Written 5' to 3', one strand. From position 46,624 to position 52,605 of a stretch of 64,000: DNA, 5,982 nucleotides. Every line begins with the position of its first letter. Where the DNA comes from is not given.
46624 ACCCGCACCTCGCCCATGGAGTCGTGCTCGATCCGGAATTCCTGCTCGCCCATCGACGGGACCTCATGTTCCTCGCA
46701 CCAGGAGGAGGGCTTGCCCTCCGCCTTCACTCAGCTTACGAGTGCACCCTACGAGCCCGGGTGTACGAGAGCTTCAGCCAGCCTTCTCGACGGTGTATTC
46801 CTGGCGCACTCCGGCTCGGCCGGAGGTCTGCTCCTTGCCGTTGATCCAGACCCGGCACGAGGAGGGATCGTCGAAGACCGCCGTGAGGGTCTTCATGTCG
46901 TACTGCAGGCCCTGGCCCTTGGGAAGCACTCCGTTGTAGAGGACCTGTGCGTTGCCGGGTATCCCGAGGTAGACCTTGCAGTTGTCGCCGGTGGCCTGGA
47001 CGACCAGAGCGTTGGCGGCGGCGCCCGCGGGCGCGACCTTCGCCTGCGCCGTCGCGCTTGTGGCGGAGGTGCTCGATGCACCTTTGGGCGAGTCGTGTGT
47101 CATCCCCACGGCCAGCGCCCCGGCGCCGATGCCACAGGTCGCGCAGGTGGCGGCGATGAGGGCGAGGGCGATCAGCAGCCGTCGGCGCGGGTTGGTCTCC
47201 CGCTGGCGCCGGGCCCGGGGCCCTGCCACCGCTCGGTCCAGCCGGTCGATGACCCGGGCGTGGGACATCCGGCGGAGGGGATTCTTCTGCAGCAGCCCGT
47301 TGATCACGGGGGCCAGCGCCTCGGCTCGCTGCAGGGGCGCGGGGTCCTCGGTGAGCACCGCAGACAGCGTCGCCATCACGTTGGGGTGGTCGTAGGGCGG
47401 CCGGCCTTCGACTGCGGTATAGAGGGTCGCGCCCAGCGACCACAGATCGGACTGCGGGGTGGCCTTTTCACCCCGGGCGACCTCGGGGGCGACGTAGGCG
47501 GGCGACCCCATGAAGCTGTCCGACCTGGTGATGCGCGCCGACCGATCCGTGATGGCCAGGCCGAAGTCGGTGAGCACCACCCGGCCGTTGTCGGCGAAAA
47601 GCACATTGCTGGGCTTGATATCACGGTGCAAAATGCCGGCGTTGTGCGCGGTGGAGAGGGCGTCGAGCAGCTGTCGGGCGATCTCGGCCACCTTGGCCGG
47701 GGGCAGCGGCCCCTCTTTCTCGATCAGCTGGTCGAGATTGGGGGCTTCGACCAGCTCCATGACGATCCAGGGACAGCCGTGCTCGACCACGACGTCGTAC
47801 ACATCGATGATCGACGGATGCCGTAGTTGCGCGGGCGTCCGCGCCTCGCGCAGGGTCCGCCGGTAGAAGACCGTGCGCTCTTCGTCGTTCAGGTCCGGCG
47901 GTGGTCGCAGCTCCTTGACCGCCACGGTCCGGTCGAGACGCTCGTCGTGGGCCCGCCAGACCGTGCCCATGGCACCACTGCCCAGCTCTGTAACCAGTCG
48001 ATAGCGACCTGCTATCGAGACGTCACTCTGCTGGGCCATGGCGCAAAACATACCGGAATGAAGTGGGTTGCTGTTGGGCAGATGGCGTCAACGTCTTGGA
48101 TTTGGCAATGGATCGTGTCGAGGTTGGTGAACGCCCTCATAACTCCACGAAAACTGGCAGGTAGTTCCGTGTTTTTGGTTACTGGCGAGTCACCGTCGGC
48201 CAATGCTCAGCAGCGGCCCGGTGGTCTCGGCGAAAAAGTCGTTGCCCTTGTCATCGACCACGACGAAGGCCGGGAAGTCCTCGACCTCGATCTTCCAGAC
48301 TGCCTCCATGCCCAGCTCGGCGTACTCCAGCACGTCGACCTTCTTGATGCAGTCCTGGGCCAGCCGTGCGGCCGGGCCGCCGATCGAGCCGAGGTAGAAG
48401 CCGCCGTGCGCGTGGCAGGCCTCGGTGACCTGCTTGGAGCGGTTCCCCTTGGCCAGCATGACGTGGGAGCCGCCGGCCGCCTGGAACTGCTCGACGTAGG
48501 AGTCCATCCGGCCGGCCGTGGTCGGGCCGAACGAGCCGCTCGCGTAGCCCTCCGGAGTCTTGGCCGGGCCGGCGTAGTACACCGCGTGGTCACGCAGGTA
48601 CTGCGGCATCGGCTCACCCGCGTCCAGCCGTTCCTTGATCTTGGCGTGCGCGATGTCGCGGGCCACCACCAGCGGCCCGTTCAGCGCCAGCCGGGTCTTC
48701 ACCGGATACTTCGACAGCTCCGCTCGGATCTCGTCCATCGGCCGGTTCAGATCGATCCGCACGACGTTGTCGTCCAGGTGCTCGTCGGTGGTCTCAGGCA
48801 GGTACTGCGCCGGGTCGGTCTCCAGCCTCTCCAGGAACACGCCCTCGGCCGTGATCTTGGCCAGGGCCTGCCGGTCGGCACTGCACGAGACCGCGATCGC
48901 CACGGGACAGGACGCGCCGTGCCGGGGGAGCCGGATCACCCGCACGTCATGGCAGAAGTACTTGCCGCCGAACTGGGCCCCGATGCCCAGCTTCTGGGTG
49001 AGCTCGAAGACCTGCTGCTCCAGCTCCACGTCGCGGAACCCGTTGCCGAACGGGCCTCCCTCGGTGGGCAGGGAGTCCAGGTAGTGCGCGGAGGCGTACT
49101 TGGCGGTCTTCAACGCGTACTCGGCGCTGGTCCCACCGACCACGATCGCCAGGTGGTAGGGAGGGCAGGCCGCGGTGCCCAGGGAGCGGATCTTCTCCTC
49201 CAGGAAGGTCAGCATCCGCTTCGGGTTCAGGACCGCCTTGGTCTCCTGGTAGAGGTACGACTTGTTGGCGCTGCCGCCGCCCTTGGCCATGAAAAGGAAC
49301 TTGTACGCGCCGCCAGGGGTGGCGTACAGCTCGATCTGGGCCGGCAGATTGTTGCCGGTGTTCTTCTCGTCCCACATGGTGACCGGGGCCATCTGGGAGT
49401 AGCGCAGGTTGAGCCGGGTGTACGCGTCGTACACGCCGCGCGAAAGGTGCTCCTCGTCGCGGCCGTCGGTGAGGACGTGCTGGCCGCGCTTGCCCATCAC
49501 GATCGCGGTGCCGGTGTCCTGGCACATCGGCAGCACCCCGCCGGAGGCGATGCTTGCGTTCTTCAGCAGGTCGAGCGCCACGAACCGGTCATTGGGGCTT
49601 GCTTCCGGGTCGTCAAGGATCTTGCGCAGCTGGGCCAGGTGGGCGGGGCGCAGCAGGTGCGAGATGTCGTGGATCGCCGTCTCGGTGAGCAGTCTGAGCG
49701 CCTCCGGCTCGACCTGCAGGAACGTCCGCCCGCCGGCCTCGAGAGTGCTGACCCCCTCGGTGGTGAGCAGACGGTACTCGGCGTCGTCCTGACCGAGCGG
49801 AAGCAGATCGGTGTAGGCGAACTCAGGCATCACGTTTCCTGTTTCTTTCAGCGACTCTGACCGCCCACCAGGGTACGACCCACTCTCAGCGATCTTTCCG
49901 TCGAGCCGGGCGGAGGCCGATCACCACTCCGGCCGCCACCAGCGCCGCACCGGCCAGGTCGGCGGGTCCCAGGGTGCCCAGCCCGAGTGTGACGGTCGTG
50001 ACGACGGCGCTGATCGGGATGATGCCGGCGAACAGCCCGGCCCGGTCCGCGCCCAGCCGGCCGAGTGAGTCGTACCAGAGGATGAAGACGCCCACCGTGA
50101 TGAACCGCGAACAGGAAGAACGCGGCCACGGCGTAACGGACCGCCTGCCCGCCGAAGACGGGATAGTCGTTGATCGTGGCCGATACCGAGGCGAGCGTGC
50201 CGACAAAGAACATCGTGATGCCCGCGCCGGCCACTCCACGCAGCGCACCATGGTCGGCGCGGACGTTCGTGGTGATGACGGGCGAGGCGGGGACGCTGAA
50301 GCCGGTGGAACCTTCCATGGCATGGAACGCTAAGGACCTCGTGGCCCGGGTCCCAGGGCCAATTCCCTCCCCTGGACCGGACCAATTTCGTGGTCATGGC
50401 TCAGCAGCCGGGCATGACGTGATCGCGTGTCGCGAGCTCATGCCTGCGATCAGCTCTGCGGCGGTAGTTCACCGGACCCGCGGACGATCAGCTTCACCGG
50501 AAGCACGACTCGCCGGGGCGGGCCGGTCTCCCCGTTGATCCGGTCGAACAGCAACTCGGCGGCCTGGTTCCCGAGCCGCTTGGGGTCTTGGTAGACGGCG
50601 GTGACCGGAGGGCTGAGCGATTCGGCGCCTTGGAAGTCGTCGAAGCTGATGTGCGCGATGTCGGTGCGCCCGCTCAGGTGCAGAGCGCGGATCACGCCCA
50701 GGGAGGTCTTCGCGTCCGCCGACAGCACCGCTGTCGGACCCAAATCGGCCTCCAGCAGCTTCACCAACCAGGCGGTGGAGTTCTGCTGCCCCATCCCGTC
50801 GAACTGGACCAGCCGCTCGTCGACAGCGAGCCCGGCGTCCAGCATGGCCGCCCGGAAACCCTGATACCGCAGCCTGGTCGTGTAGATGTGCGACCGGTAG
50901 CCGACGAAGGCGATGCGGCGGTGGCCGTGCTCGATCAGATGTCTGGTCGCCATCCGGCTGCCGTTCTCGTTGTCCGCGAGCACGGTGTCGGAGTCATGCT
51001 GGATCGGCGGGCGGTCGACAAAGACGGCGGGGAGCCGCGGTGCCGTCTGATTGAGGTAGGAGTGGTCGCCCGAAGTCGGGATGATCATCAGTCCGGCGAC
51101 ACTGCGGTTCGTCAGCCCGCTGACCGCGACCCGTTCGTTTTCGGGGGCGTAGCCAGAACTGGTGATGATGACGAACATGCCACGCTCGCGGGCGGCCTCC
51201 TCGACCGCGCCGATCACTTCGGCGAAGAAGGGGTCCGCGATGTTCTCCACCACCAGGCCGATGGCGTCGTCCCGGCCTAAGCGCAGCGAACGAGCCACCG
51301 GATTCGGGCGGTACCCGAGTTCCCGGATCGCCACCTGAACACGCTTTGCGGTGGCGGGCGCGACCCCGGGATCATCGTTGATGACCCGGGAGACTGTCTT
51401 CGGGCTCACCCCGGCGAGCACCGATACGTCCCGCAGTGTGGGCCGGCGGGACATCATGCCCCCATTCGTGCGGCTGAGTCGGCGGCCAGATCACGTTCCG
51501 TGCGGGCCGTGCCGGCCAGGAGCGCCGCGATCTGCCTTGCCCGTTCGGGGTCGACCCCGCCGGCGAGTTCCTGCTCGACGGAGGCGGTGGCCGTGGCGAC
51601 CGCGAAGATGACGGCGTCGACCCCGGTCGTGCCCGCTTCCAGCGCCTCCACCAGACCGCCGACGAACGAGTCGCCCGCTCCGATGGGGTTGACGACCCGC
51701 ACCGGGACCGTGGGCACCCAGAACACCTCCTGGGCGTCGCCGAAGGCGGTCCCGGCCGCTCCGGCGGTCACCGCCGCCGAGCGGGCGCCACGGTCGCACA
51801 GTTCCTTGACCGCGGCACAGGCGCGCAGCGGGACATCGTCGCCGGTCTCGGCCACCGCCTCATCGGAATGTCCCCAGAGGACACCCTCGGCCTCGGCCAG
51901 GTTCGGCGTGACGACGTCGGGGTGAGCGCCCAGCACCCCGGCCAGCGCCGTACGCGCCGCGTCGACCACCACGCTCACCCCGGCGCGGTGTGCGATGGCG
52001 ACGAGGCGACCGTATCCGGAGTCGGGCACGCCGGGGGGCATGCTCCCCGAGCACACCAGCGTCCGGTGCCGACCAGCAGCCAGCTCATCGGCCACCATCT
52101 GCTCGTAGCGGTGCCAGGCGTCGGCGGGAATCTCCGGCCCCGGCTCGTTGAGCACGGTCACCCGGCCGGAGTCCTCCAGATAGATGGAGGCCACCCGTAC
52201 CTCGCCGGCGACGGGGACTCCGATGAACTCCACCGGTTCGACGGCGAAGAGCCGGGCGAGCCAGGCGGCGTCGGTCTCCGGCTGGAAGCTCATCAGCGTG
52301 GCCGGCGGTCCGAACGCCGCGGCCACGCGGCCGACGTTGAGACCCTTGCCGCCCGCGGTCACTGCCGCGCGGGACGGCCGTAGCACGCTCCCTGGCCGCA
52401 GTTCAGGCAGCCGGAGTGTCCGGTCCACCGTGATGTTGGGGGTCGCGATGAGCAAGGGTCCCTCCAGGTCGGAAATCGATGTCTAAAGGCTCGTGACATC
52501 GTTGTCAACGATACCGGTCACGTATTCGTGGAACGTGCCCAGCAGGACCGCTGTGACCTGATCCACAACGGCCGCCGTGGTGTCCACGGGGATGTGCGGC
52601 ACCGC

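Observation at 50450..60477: Ten-gene coupled sugar operon with two LacD/YihT-family aldolases, three kinase folds and a cupin isomerase that fits no pathway I know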

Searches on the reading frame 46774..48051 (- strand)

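Call 53: search_protein_families(library=pfam, proteins=[window:46774-48051:-], max_evalue=0.001)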
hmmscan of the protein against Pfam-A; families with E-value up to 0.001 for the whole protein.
window:46774-48051:- (425 aa): 5 families
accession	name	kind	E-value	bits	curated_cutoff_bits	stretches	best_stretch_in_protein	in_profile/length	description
PF00069.31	Pkinase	-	6.8e-51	173.6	31.7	1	17-267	1-257/263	Protein kinase domain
PF07714.23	PK_Tyr_Ser-Thr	-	5.7e-32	111.5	23.1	1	19-270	3-257/258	Protein tyrosine and serine/threonine kinase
PF01636.29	APH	-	4.3e-06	27.1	23.2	1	120-166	149-197/239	Phosphotransferase enzyme family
PF03109.22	ABC1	-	3.4e-05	23.5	22.9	0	97-167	146-215/244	ABC1 atypical kinase-like domain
PF17667.7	Pkinase_fungal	-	0.00031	20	24.1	1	136-205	304-378/387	Fungal protein kinase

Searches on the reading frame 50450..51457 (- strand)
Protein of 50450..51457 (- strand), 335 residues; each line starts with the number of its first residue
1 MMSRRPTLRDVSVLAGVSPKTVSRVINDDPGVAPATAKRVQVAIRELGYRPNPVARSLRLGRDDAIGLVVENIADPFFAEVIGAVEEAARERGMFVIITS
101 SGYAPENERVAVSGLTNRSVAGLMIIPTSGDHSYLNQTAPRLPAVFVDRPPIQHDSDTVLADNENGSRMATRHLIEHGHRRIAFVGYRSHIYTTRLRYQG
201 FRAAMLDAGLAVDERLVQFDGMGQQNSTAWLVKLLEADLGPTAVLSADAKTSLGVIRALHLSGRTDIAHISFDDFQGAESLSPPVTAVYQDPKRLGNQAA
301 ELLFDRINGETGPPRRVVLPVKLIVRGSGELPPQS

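Call 4: search_protein_families(library=pfam, proteins=[window:50450-51457:-], max_evalue=0.01)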
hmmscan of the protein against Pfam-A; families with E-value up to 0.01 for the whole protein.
window:50450-51457:- (335 aa): 4 families
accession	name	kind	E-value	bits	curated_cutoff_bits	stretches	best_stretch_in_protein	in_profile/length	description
PF13377.12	Peripla_BP_3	-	2.8e-32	112.6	26.5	1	172-328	2-166/167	Periplasmic binding protein-like domain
PF00532.27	Peripla_BP_1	-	3.6e-27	96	22.2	1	64-324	2-278/281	Periplasmic binding proteins and sugar binding domain of LacI family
PF00356.27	LacI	-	1.7e-16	60.1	27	1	7-52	1-46/46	Bacterial regulatory proteins, lacI family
PF13407.12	Peripla_BP_4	-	5.6e-13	49.5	35.1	1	66-310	1-257/258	Periplasmic binding protein domain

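Call 5: search_protein_families(library=ncbifam, proteins=[window:50450-51457:-], max_evalue=0.01)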
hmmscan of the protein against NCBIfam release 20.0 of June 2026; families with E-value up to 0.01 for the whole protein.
window:50450-51457:- (335 aa): 18 families
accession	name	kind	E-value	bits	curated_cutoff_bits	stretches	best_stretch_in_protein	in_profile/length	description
NF007743.0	PRK10423.1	equivalog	7.5e-56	189.6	531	1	7-328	3-329/330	ribose operon transcriptional repressor RbsR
NF047341.1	lactose_RbsR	equivalog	1.5e-55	188.8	382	1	6-328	3-327/331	ribose utilization transcriptional repressor RbsR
NF007979.0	PRK10703.1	equivalog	1.9e-53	181.8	501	1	7-328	3-330/341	HTH-type transcriptional repressor PurR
NF007449.0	PRK10014.1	subfamily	1.6e-52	178.6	310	1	2-326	3-341/342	Mal regulon transcriptional regulator MalI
NF007075.0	PRK09526.1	subfamily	4.8e-48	163.9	340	1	1-329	1-331/358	LacI family DNA-binding transcriptional regulator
NF051853.1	TransRegUriRCory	equivalog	1.3e-47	162.5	550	1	6-328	1-323/327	transcriptional regulator UriR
NF008002.0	PRK10727.1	equivalog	1.9e-44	152.2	557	1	7-315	3-315/341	HTH-type transcriptional regulator GalR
NF008269.0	PRK11041.1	equivalog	1.9e-44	152.1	436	1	6-331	10-339/342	DNA-binding transcriptional regulator CytR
TIGR02417.1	fruct_sucro_rep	subfamily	1.1e-43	149.7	389.55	1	7-326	1-326/327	D-fructose-responsive transcription factor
NF007706.0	PRK10401.1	equivalog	1.4e-40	139.6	555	1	7-314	3-314/346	HTH-type transcriptional regulator GalS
NF052440.1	TransRegGNTRPSEAE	equivalog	2.3e-40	138.7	400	1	3-328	3-332/333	HTH-type transcriptional regulator GntR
TIGR01481.1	ccpA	equivalog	1.4e-37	129.8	442.35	1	7-328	4-328/330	catabolite control protein A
NF008452.0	PRK11303.1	equivalog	2e-36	125.8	385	1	7-311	2-312/332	catabolite repressor/activator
NF011563.0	PRK14987.1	equivalog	5.8e-24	84.9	433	1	1-324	1-326/331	gluconate operon transcriptional repressor GntR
NF047913.1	TransRegIdnR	equivalog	1.2e-23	84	500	1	1-314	1-316/331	DNA-binding transcriptional regulator IdnR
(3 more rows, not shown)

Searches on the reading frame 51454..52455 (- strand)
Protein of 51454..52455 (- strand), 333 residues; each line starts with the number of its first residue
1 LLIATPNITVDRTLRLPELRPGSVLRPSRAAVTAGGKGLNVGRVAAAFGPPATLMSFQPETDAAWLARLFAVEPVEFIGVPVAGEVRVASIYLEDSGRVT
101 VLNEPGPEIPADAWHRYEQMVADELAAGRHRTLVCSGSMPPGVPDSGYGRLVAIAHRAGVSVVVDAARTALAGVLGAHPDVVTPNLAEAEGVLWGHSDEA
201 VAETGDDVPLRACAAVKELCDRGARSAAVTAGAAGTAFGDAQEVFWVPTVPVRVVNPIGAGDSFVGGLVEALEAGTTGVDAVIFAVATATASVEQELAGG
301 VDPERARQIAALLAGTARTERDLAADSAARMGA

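Call 4: search_protein_families(library=pfam, proteins=[window:51454-52455:-], max_evalue=0.01)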
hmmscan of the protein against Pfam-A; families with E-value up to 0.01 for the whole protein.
window:51454-52455:- (333 aa): 2 families
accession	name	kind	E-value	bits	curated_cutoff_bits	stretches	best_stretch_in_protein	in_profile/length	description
PF00294.29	PfkB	-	1.6e-33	116.7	25.8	1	14-299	16-296/302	pfkB family carbohydrate kinase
PF08543.17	Phos_pyr_kin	-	0.0021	17.9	27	1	158-298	99-237/246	Phosphomethylpyrimidine kinase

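Call 5: search_protein_families(library=ncbifam, proteins=[window:51454-52455:-], max_evalue=0.01)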
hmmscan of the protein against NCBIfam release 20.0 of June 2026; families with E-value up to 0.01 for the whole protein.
window:51454-52455:- (333 aa): 24 families
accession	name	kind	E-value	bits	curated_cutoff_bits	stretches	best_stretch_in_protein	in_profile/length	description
TIGR03168.1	1-PFK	subfamily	8.2e-60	202.3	216.4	1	4-309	4-298/305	hexose kinase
TIGR03828.1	pfkB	equivalog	3.9e-56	190.3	292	1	5-308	5-297/305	1-phosphofructokinase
NF007068.0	PRK09513.1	equivalog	6e-28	97.9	432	1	7-304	11-297/312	1-phosphofructokinase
NF010033.0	PRK13508.1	equivalog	7.2e-25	87.9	469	1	2-280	3-271/309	tagatose-6-phosphate kinase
TIGR01231.1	lacC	equivalog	1.5e-24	86.9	409.55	1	1-287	2-279/310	tagatose-6-phosphate kinase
NF041320.1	pfkB_Halo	equivalog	5.4e-23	81.9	400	1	3-295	4-279/302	1-phosphofructokinase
NF007632.0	PRK10294.1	equivalog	1.6e-20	73.6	353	1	10-293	13-287/310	6-phosphofructokinase II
TIGR02152.1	D_ribokin_bact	equivalog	1.5e-16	60.6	299.65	1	143-298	138-286/298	ribokinase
NF008353.0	PRK11142.1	equivalog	4e-14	52.8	341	1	152-306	151-297/307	ribokinase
NF007321.0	PRK09813.1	equivalog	1.8e-09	37.5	247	1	214-293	176-255/261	fructoselysine 6-kinase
TIGR04382.1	myo_inos_iolC_N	equivalog_domain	3.2e-09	36.5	300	1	211-296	207-293/309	5-dehydro-2-deoxygluconokinase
TIGR02198.1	rfaE_dom_I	equivalog_domain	3.9e-09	36.1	345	1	151-295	165-299/315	D-glycero-beta-D-manno-heptose-7-phosphate kinase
NF041633.1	trifunc_aldol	exception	1.5e-06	27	700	1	240-316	499-573/580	KHG/KDPG aldolase/sugar kinase fusion protein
NF008454.0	PRK11316.1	equivalog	1.6e-06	27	521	1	150-302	162-304/475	bifunctional D-glycero-beta-D-manno-heptose-7-phosphate kinase/D-glycero-beta-D-manno-heptose 1-phosphate adenylyltransferase HldE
NF049991.1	TagKinase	equivalog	2.4e-05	23.3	420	1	213-295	215-298/321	tagatose kinase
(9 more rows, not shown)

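Call 27: search_solved_structures(query=window:51454-52455:-, max_evalue=1e-10)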
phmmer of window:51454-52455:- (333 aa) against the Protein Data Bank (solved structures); distinct sequences matched with E-value up to 1e-10: 10.
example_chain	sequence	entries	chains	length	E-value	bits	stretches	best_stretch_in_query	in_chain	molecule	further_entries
2abq_A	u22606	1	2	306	3.3e-24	89.3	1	4-293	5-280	fructose 1-phosphate kinase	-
2jg5_A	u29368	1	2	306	7.3e-22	81.6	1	8-298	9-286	FRUCTOSE 1-PHOSPHATE KINASE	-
9qv1_A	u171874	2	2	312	1.4e-20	77.4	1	9-314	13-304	1-phosphofructokinase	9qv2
9qv0_A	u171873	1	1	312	1.7e-20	77.2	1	9-314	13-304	1-phosphofructokinase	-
9qv3_A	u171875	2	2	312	6.1e-20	75.3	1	9-314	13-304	1-phosphofructokinase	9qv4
2jg1_A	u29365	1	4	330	1e-19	74.6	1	3-272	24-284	TAGATOSE-6-PHOSPHATE KINASE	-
2jgv_A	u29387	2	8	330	1.2e-19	74.3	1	3-272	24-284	TAGATOSE-6-PHOSPHATE KINASE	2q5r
2awd_A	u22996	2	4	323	4.1e-19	72.6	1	4-308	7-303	tagatose-6-phosphate kinase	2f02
3cqd_A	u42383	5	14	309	2e-18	70.3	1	10-293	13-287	6-phosphofructokinase isozyme 2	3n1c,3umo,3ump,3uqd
3uqe_A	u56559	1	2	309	2.4e-18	70.1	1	10-293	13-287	6-phosphofructokinase isozyme 2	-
